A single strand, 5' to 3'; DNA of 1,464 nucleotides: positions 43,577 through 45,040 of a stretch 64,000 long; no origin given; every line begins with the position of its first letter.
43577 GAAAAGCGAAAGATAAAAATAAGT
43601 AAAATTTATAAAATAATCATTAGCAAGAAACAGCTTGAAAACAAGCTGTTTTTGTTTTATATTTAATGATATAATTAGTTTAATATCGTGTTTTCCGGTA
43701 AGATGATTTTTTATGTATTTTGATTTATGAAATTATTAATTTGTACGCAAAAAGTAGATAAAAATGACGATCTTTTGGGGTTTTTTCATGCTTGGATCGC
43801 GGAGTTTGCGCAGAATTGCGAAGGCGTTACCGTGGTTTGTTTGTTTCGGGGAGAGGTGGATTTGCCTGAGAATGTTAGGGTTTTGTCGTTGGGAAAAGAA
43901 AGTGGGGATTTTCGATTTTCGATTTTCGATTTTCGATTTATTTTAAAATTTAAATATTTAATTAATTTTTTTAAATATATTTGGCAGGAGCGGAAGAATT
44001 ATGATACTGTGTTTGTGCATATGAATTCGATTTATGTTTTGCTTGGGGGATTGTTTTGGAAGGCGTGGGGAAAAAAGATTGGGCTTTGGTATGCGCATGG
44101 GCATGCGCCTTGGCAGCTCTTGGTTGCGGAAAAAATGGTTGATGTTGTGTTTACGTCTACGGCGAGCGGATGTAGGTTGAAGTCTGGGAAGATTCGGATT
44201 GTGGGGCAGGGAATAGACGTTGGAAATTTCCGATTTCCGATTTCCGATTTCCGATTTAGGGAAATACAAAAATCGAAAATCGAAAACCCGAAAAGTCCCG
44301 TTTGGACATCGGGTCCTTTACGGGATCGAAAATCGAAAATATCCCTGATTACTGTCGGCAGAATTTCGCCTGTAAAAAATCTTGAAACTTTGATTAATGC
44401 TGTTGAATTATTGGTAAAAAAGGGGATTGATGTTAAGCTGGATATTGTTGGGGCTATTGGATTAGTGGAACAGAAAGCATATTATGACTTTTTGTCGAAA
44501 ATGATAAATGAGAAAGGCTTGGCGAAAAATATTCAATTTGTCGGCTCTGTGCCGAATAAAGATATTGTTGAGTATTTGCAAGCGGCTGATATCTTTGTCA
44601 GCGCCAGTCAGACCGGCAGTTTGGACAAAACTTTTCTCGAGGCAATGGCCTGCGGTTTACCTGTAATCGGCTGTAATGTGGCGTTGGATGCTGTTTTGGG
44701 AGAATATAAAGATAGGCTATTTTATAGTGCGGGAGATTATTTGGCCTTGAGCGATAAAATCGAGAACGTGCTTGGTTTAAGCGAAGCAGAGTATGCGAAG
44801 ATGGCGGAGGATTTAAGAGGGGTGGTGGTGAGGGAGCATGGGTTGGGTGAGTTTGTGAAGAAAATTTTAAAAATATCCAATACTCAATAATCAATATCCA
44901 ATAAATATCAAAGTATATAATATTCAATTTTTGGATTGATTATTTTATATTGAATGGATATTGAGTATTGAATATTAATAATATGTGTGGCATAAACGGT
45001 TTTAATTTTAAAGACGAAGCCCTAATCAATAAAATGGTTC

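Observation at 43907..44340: GT4 glycosyltransferase with about 150 bp of word-repeat and hairpin DNA translated as its inter-domain linker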

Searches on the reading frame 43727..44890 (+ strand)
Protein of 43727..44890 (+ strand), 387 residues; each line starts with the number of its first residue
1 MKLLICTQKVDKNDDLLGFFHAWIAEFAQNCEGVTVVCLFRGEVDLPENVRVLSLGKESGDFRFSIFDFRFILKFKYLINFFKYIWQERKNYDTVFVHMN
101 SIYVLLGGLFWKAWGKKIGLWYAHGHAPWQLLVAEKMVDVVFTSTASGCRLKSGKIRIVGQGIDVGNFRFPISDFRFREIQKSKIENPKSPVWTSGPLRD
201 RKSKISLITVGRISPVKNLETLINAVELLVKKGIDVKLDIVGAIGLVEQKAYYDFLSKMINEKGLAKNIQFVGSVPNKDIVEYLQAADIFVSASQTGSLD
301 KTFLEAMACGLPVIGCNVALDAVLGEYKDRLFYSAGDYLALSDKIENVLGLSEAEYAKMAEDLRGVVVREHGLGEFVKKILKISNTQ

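Call 13: search_protein_families(library=pfam, proteins=[window:43727-44890:+], max_evalue=0.01)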
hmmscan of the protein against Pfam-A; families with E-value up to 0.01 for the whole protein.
window:43727-44890:+ (387 aa): 4 families
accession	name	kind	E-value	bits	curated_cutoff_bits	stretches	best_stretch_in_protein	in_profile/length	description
PF00534.26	Glycos_transf_1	-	4.9e-28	98.3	26.4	1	202-354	13-160/172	Glycosyl transferases group 1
PF13692.12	Glyco_trans_1_4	-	3.3e-24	86.2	27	1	206-349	3-140/142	Glycosyl transferases group 1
PF13524.12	Glyco_trans_1_2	-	1.6e-07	31.8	25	1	235-381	14-143/144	Glycosyl transferase-like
PF20706.3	GT4-conflict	-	0.0016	18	26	1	201-314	194-309/385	Family 4 Glycosyltransferase in conflict systems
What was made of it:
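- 43727..44890 (+): GT4 (GT-B fold, retaining-type) glycosyltransferase gene, 387 aa, identical to the Candidatus Falkowbacteria GW2011 protein P0121. Pfam Glycos_transf_1 at 4.9e-28 (call 13).
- On Glycosyltransferase family 4 (GT-B fold, Pfam Glycos_transf_1): 98.3 bits against a cut-off of 26.4, and 86.2 bits against 27 (call 13).
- Checked: Pfam Glycos_transf_1 scores 4.9e-28 (call 13).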

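Call 14: find_homologous_proteins(query=window:43727-44887:+)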
Query window:43727-44887:+ (387 aa): 3882 proteins with E <= 0.001 among 8000 candidates; the best 120 are listed.
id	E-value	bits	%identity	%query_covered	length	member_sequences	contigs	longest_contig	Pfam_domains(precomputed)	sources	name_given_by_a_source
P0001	4.0e-186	637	100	75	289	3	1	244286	PF00534.27,PF13524.13,PF13692.13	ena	-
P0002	2.2e-152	526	65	99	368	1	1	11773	PF00534.27,PF13692.13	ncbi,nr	ncbi:MAG: glycosyltransferase family 4 protein [Patescibacteria group bacterium]|nr:glycosyltransfer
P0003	2.4e-150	519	62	99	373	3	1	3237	PF00534.27,PF13692.13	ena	-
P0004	3.5e-147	509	62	99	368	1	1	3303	PF00534.27,PF13692.13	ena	-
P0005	2.6e-145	503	59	99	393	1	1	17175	PF00534.27,PF20706.4,PF13692.13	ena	-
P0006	5.2e-145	502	63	99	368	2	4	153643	PF00534.27,PF13692.13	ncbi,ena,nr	ncbi:glycosyltransferase family 4 protein [Candidatus Parcubacteria bacterium]|nr:glycosyltransferas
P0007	4.2e-143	495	63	99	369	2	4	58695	PF00534.27,PF13692.13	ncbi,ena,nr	ncbi:glycosyltransferase family 4 protein [Candidatus Parcubacteria bacterium]|nr:glycosyltransferas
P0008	2.6e-141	489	61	99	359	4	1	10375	PF00534.27,PF13692.13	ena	-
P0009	1.9e-135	470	59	99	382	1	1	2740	PF00534.27,PF13524.13,PF20706.4,PF13692.13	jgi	-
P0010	1.0e-123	431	52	99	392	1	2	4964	PF00534.27,PF13524.13,PF13692.13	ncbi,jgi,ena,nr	ncbi:glycosyltransferase family 4 protein [Candidatus Parcubacteria bacterium]|nr:glycosyltransferas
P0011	6.1e-121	422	54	98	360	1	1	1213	PF00534.27,PF13524.13,PF13692.13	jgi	-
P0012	6.6e-121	422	53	99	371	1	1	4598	PF00534.27,PF13524.13,PF13692.13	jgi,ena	-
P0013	3.2e-120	420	51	98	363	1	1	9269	PF00534.27,PF13524.13,PF13692.13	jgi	-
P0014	1.1e-119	418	54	99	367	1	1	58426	PF00534.27,PF13524.13,PF20706.4,PF13692.13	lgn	-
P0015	9.6e-119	415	52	99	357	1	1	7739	PF00534.27,PF13524.13,PF20706.4,PF13692.13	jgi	jgi:glycosyltransferase involved in cell wall biosynthesis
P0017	4.4e-118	413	50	98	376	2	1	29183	PF00534.27,PF13524.13,PF13692.13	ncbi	ncbi:MAG: glycosyltransferase family 4 protein [Patescibacteria group bacterium]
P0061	2.0e-109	384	46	100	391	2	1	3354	PF00534.27,PF13524.13,PF13692.13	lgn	-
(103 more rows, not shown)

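Call 21: find_encoding_contigs(protein=P0005, flank=8000, max_places=2)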
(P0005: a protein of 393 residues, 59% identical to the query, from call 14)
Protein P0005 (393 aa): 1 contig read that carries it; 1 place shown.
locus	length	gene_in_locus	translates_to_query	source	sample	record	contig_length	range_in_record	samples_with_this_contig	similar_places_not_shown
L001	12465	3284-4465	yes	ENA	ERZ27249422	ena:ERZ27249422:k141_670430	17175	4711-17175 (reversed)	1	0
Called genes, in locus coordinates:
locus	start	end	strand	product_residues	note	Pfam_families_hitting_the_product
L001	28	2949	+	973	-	PF00675:Peptidase_M16 (weak), PF05193:Peptidase_M16_C, PF08367:M16C_assoc, PF22516:PreP_C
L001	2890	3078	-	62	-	-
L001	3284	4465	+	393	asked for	PF20706:GT4-conflict (weak), PF00534:Glycos_transf_1, PF13692:Glyco_trans_1_4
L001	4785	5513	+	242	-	PF00398:RrnaAD (weak), PF13489:Methyltransf_23, PF13847:Methyltransf_31 (weak), PF08241:Methyltransf_11, PF08242:Methyltransf_12, PF13649:Methyltransf_25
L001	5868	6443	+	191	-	PF13207:AAA_17 (faint), PF13671:AAA_33 (weak)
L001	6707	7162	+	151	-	PF14478:DUF4430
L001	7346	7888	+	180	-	PF20221:DUF6580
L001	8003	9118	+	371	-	PF13173:AAA_14, PF13635:DUF4143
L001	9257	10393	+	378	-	PF13439:Glyco_transf_4, PF00534:Glycos_transf_1, PF13692:Glyco_trans_1_4, PF13524:Glyco_trans_1_2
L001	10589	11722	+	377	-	-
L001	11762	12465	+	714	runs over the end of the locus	PF00535:Glycos_transf_2, PF10111:Glyco_tranf_2_2 (weak), PF13231:PMT_2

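Call 22: find_encoding_contigs(protein=P0006, flank=8000, max_places=2)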
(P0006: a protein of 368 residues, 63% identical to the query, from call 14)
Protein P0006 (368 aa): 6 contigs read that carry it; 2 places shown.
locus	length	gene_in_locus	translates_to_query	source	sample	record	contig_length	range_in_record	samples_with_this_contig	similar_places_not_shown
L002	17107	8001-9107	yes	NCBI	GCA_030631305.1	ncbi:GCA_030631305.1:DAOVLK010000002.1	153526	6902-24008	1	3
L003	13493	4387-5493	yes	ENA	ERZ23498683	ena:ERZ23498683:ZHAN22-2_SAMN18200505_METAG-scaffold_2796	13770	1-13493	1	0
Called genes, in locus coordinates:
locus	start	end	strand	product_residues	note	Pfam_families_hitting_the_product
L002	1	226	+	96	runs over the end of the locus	PF02686:GatC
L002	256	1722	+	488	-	PF01425:Amidase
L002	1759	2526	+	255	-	PF13462:Thioredoxin_4, PF01323:DSBA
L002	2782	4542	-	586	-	PF07973:tRNA_SAD, PF00587:tRNA-synt_2b, PF03129:HGTP_anticodon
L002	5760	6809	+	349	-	PF02661:Fic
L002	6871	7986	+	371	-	PF04055:Radical_SAM, PF13186:SPASM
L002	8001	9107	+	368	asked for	PF00534:Glycos_transf_1, PF13692:Glyco_trans_1_4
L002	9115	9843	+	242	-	PF13489:Methyltransf_23, PF00398:RrnaAD (weak), PF13847:Methyltransf_31, PF08241:Methyltransf_11, PF08242:Methyltransf_12, PF13649:Methyltransf_25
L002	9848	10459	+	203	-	PF02223:Thymidylate_kin (faint), PF13207:AAA_17 (faint), PF13238:AAA_18 (faint)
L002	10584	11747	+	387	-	PF13439:Glyco_transf_4, PF00534:Glycos_transf_1, PF13692:Glyco_trans_1_4, PF13524:Glyco_trans_1_2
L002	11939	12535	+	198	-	PF02698:DUF218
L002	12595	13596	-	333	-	PF00535:Glycos_transf_2, PF13641:Glyco_tranf_2_3, PF13632:Glyco_trans_2_3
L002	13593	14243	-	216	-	PF13489:Methyltransf_23, PF07021:MetW (weak), PF13847:Methyltransf_31, PF08241:Methyltransf_11, PF08242:Methyltransf_12, PF13649:Methyltransf_25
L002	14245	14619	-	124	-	-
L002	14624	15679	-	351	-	PF04055:Radical_SAM, PF13353:Fer4_12 (faint)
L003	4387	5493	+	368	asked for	PF00534:Glycos_transf_1, PF13692:Glyco_trans_1_4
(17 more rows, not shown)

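Call 27: find_related_loci(query=A1, collection=genome_contigs, flank=3000)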
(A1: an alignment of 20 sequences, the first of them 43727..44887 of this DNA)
Query A1 (387 aa) in genome_contigs; peptide patterns used: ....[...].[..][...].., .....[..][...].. (x = any residue, [..] = any of these).
599 stretches matched a pattern (row limit reached: there are more); 578 encode a relative of the query (tblastn E <= 1e-3); the best 80 are kept; 80 distinct loci.
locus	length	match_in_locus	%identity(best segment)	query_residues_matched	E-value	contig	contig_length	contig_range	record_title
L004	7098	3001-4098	65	1-383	1e-163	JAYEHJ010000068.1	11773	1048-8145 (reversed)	MAG: Patescibacteria group bacterium isolate MAG221 MAG221_68, whole genome shotgun sequence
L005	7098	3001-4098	63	1-383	2e-154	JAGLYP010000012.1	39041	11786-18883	MAG: Candidatus Parcubacteria bacterium isolate RS_13_30 ZL320.bin.30.fa_12, whole genome shotgun sequence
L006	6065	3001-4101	63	1-383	2e-152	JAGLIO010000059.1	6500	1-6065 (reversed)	MAG: Candidatus Parcubacteria bacterium isolate RS_2_9 ROV157_2.bin.9.fa_59, whole genome shotgun sequence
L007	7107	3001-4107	50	1-381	3e-124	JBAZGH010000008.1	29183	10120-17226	MAG: Patescibacteria group bacterium isolate SO_2017_LW3_40 NODE_3917_length_29183_cov_1.464104_LW162_2017, whole genome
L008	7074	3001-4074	51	1-385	4e-122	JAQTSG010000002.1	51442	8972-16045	MAG: Patescibacteria group bacterium isolate STB_181 NODE_1332_length_51442_cov_3.480639_Sandtown_B, whole genome shotgu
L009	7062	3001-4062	52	1-381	3e-122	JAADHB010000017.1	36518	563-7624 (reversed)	MAG: bacterium isolate M_MetaBat.155 contig-127_6046, whole genome shotgun sequence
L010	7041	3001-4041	50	1-382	6e-122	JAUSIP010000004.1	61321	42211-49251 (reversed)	MAG: bacterium isolate E14_metabat.bin.256 E14_k141_514050, whole genome shotgun sequence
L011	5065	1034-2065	49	1-380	9e-122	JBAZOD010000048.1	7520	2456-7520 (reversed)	MAG: Patescibacteria group bacterium isolate SO_2017_LW4_86 scaffold_18942_c1_LW137-91_2017, whole genome shotgun sequen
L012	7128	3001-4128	50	1-385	7e-122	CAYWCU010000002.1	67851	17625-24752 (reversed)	MAG TPA_asm: uncultured Candidatus Saccharibacteria bacterium isolate binchicken_co132_51 genome assembly, contig: NODE_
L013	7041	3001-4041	51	1-383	3e-120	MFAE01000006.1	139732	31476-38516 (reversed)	MAG: Candidatus Campbellbacteria bacterium RIFOXYC2_FULL_35_25 rifoxyc2_full_scaffold_248, whole genome shotgun sequence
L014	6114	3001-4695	50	1-387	2e-119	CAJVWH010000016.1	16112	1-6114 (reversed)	TPA_asm: uncultured bacterium isolate DRR093004_bin.40_MetaBAT_v2.12.1_MAG genome assembly, contig: NODE_2088_length_161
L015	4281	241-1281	49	1-383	8e-119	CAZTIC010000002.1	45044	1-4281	MAG TPA_asm: uncultured Gammaproteobacteria bacterium isolate SRP191223_co1_14 genome assembly, contig: NODE_531_length_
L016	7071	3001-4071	51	1-382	4e-118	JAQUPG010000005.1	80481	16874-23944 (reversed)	MAG: Patescibacteria group bacterium isolate STD1_219 NODE_598_length_80481_cov_6.597282_Sandtown_D1, whole genome shotg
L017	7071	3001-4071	48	1-383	8e-117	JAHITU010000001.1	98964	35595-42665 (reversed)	MAG: Patescibacteria group bacterium isolate MM_PC_MetaG.mb.223 MM_PC_MetaG.mb.223_k141_62599, whole genome shotgun sequ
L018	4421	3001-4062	51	1-385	1e-116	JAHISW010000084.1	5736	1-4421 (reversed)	MAG: Patescibacteria group bacterium isolate MM_PC_MetaG.mb.190 MM_PC_MetaG.mb.190_k141_1704595, whole genome shotgun se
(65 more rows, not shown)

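Call 34: list_cluster_members(proteins=[P0001])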
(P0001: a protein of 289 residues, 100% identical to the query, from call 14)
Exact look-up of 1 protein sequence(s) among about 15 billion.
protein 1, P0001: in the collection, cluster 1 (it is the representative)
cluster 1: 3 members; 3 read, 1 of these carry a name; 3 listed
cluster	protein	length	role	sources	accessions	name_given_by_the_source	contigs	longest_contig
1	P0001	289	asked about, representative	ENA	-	-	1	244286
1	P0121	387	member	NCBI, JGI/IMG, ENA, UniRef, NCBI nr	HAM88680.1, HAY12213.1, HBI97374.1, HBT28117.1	MAG: Glycosyltransferase [Candidatus Falkowbacteria bacterium GW2011_GWC2_38_22] | Glycosyltransferase n=1 Tax=Candidatus Falkowbacteria bacterium GW2011_GWE1_38_31 ... | MAG: Glycosyltransferase [Candidatus Falkowbacteria bacterium GW2011_GWF2_38_1205]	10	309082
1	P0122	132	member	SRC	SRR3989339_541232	-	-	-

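Call 36: find_encoding_contigs(protein=P0121, flank=1500, max_places=10)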
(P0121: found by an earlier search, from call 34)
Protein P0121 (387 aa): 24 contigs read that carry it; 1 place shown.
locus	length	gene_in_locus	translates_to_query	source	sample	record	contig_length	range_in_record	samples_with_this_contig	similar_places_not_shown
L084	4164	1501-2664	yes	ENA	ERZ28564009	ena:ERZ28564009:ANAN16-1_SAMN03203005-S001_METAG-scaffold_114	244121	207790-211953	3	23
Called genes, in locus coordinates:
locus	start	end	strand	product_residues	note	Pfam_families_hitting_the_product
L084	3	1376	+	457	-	-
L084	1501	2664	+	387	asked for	PF00534:Glycos_transf_1, PF13692:Glyco_trans_1_4, PF13524:Glyco_trans_1_2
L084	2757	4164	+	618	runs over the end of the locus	PF13522:GATase_6, PF13537:GATase_7, PF00733:Asn_synthase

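Call 49: predict_structure(alignment_id=A2)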
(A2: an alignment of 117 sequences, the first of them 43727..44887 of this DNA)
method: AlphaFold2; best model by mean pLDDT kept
length: 387 residues; sequences in the alignment: 117
mean_pLDDT: 91.8   pTM: 0.89
mean pLDDT of the five models: 91.8, 91.4, 91.0, 90.9, 90.4
residues with pLDDT >= 90: 333; 70-90: 13; 50-70: 26; < 50: 15
segments of 3 or more residues with pLDDT < 50: 63-65, 192-201
pLDDT, mean of each block of 10 residues (from residue 1): 98 97 98 98 98 91 58 94 98 97 98 98 94 98 95 97 94 59 52 42 86 97 98 97 95 98 98 97 96 94 97 96 97 98 97 94 97 98 92
secondary structure, 60 per line:
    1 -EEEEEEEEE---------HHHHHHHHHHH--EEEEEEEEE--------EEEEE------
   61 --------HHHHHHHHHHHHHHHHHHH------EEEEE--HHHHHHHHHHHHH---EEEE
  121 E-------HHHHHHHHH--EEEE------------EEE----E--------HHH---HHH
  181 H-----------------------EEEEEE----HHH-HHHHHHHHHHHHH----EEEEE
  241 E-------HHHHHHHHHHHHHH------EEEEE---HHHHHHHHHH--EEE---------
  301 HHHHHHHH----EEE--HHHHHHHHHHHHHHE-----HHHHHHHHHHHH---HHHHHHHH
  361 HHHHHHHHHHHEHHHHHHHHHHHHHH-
elements in order: E2-10 H20-30 E33-41 E50-54 H69-87 E94-98 H101-113 E117-121 H129-137 E140-143 E156-158 H178-181 E205-210 H219-231 E236-241 H249-262 E269-273 H277-286 E289-291 H301-308 E313-315 H318-331 H338-349 H353-371 H373-386
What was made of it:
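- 43727..44890 (+): AF2 pLDDT 91.8 (call 49).
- Checked: It is a loop of the N-terminal domain between strand 50-54 and helix 69-87 (call 49).
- The inserts coincide with the only low-pLDDT segments of a 91.8-pLDDT model (call 49).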

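Call 60: find_encoding_contigs(protein=P0001, flank=1500, max_places=5)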
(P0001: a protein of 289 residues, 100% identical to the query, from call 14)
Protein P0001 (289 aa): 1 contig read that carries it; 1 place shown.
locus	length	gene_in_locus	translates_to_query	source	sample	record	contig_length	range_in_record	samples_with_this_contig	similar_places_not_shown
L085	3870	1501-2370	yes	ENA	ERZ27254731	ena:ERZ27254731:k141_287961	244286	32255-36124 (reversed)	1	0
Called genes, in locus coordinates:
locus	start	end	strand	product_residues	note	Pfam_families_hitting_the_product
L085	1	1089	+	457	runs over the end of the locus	-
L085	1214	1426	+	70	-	-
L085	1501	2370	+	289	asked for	PF00534:Glycos_transf_1, PF13692:Glyco_trans_1_4, PF13524:Glyco_trans_1_2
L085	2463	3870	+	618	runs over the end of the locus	PF13522:GATase_6, PF13537:GATase_7, PF00733:Asn_synthase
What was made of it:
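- There is a single observation in one MEGAHIT-style contig (call 60).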

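Call 63: find_encoding_contigs(protein=P0001, flank=10000, max_places=2)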
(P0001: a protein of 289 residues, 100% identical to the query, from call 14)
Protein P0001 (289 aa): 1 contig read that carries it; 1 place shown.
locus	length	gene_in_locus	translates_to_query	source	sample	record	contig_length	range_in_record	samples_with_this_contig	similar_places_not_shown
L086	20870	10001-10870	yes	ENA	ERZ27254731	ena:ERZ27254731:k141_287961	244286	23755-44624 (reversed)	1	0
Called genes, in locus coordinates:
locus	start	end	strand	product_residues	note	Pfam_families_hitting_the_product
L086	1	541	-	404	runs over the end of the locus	PF07690:MFS_1, PF11700:ATG22, PF07690:MFS_1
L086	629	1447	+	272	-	PF08448:PAS_4 (faint), PF13426:PAS_9, PF14598:PAS_11 (faint), PF00989:PAS (weak), PF13426:PAS_9, PF08447:PAS_3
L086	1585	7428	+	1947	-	PF13884:Peptidase_S74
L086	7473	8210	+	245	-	-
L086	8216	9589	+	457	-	-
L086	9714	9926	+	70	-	-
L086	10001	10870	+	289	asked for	PF00534:Glycos_transf_1, PF13692:Glyco_trans_1_4, PF13524:Glyco_trans_1_2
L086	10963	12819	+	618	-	PF13522:GATase_6, PF13537:GATase_7, PF00733:Asn_synthase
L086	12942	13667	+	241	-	PF00398:RrnaAD (weak), PF13489:Methyltransf_23, PF08241:Methyltransf_11, PF08242:Methyltransf_12, PF13649:Methyltransf_25, PF13847:Methyltransf_31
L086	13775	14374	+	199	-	PF02223:Thymidylate_kin (faint), PF13238:AAA_18 (weak)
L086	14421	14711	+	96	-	PF13744:HTH_37, PF13560:HTH_31, PF12844:HTH_19 (weak), PF01381:HTH_3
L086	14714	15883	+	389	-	PF13439:Glyco_transf_4, PF00534:Glycos_transf_1, PF13692:Glyco_trans_1_4, PF13524:Glyco_trans_1_2 (weak)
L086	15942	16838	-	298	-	-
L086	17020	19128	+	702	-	PF00535:Glycos_transf_2, PF10111:Glyco_tranf_2_2 (weak), PF13231:PMT_2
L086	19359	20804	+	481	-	PF02310:B12-binding, PF04055:Radical_SAM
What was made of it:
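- On SSR contingency (phase-variable) locus: The off allele gives 70-aa and 289-aa ORFs (call 63).
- The deletion splits the gene into a 70-aa ORF and a 289-aa ORF (calls 60, 63).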
